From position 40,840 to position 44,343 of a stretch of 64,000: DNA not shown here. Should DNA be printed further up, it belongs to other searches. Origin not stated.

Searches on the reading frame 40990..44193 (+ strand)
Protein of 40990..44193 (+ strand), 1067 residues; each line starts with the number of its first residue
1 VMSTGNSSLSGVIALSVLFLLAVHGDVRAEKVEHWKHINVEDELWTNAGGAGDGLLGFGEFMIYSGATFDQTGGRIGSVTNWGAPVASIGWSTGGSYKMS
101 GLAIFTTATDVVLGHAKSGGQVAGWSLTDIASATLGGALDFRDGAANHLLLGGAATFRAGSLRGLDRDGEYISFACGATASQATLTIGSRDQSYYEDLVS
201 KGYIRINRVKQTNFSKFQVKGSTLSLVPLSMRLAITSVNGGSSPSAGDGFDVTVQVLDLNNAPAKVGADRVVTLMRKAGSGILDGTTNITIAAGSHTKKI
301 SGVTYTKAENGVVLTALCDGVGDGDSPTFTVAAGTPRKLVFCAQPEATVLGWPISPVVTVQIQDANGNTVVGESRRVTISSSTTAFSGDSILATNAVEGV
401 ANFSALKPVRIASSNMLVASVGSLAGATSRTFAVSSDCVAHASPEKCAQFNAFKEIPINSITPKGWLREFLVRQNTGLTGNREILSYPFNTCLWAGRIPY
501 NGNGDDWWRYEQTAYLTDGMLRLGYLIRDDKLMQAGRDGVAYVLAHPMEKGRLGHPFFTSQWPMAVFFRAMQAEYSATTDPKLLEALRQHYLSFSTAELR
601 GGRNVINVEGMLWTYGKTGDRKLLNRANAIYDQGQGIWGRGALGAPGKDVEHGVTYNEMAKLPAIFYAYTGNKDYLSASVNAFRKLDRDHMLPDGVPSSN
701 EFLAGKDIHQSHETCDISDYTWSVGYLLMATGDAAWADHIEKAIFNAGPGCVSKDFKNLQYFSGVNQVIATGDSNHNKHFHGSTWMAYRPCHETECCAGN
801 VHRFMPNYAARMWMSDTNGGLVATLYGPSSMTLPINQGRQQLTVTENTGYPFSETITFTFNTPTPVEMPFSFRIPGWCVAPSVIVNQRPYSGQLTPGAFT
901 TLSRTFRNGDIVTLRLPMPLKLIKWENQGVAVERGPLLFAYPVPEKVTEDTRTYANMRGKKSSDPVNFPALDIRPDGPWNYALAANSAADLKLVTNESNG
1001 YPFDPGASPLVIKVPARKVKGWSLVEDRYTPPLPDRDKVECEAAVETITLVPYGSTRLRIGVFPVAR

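Call 14: search_protein_families(library=pfam, proteins=[window:40990-44193:+], max_evalue=0.001)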
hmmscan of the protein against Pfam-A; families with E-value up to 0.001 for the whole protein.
window:40990-44193:+ (1067 aa): 2 families
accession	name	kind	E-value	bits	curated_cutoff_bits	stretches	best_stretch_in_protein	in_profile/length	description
PF20736.2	Glyco_hydro127M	-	6.3e-16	58.7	24.2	1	821-918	2-95/95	Beta-L-arabinofuranosidase, GH127 middle domain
PF07944.18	Beta-AFase-like_GH127_cat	-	3.4e-15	56.4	24.9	1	602-808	176-374/376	Beta-L-arabinofuranosidase, GH127 catalytic domain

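Call 74: search_protein_families(library=ncbifam, proteins=[window:40990-44193:+], max_evalue=0.00001)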
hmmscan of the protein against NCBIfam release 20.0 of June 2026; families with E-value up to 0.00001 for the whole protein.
window:40990-44193:+ (1067 aa): 1 family
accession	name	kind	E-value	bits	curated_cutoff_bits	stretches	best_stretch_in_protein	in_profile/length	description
NF049879.1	AcerHdlse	equivalog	2.3e-25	89.1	950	1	712-940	340-566/657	aceric acid hydrolase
